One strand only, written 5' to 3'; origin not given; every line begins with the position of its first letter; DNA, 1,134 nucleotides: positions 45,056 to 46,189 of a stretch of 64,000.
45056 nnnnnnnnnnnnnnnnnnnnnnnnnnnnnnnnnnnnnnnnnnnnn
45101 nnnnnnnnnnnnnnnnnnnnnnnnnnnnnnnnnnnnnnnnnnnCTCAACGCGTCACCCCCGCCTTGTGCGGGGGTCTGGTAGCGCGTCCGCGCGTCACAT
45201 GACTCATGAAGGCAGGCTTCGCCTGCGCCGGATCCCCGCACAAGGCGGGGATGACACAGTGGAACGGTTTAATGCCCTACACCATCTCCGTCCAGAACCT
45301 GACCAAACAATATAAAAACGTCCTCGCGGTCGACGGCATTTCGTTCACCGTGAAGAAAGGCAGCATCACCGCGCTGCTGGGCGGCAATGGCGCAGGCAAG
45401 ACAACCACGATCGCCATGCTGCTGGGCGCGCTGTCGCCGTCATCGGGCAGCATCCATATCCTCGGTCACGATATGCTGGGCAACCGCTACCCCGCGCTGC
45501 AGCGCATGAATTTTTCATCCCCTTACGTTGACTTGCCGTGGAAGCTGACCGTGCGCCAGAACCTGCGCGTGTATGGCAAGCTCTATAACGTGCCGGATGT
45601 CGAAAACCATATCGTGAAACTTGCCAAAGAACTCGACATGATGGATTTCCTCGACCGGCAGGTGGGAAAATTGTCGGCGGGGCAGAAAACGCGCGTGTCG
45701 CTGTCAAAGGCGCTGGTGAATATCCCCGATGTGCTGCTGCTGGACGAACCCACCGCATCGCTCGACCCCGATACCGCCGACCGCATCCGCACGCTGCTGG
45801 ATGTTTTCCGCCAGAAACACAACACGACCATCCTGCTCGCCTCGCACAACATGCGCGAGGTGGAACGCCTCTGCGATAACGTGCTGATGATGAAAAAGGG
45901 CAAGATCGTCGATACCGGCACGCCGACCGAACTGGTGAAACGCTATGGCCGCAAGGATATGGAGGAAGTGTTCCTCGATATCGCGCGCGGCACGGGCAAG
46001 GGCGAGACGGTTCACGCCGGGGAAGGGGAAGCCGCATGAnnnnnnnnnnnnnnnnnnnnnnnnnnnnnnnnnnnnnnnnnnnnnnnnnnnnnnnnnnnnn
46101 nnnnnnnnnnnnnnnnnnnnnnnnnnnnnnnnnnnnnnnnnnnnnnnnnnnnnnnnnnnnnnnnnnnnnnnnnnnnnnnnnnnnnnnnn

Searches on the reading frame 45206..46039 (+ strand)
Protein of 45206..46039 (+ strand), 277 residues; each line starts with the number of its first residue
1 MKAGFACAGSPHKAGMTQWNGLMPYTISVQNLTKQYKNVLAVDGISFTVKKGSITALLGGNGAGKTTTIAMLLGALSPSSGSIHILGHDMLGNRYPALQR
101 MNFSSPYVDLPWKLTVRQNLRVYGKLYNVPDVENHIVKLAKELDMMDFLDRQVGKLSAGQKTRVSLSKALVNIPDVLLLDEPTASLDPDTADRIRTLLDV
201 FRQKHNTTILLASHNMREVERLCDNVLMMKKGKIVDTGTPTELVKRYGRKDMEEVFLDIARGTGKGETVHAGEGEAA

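Call 14: search_protein_families(library=pfam, proteins=[window:45206-46039:+], max_evalue=10)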
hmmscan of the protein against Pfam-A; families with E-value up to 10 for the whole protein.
window:45206-46039:+ (277 aa): 17 families
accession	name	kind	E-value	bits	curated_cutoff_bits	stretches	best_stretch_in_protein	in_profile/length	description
PF00005.33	ABC_tran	-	2.3e-29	103.2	25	1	43-184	2-137/137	ABC transporter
PF13304.12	AAA_21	-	2.1e-10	41.6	27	2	174-218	258-302/304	AAA domain, putative AbiEii toxin, Type IV TA system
PF13401.12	AAA_22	-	0.00011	23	27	1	52-213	5-122/130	AAA domain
PF04310.18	MukB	-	0.00037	20.7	23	1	53-84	27-58/226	MukB N-terminal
PF02463.25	SMC_N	-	0.0022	17.9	40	2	155-227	136-209/220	RecF/RecN/SMC N terminal domain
PF06414.18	Zeta_toxin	-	0.0029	17.5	22.3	1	57-99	21-62/199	Zeta toxin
PF13476.12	AAA_23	-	0.0062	17.6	27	1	42-77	10-44/201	AAA domain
PF00448.28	SRP54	-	0.011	15.9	22.7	1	54-90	3-39/196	SRP54-type protein, GTPase domain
PF13604.12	AAA_30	-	0.03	14.5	27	1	50-83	16-49/191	AAA domain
PF13555.12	AAA_29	-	0.036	14.3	27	1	45-71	15-41/61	P-loop containing region of AAA domain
PF00004.35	AAA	-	0.089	13.7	21.2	0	150-220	28-115/131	ATPase family associated with various cellular activities (AAA)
PF22325.2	CR4_N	-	0.11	13.1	27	1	244-263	27-46/80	Interferon-gamma receptor, N-terminal domain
PF21934.1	Yop-YscD_ppl_3rd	-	0.14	12.4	24.3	1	185-215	33-63/64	YscD/CdsD-like Bon-like domain 3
PF13245.12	AAA_19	-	0.15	12.7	25.1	1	51-78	10-37/134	AAA domain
PF09818.15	ABC_ATPase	-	0.16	11.4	23.2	0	47-70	75-97/283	P-loop domain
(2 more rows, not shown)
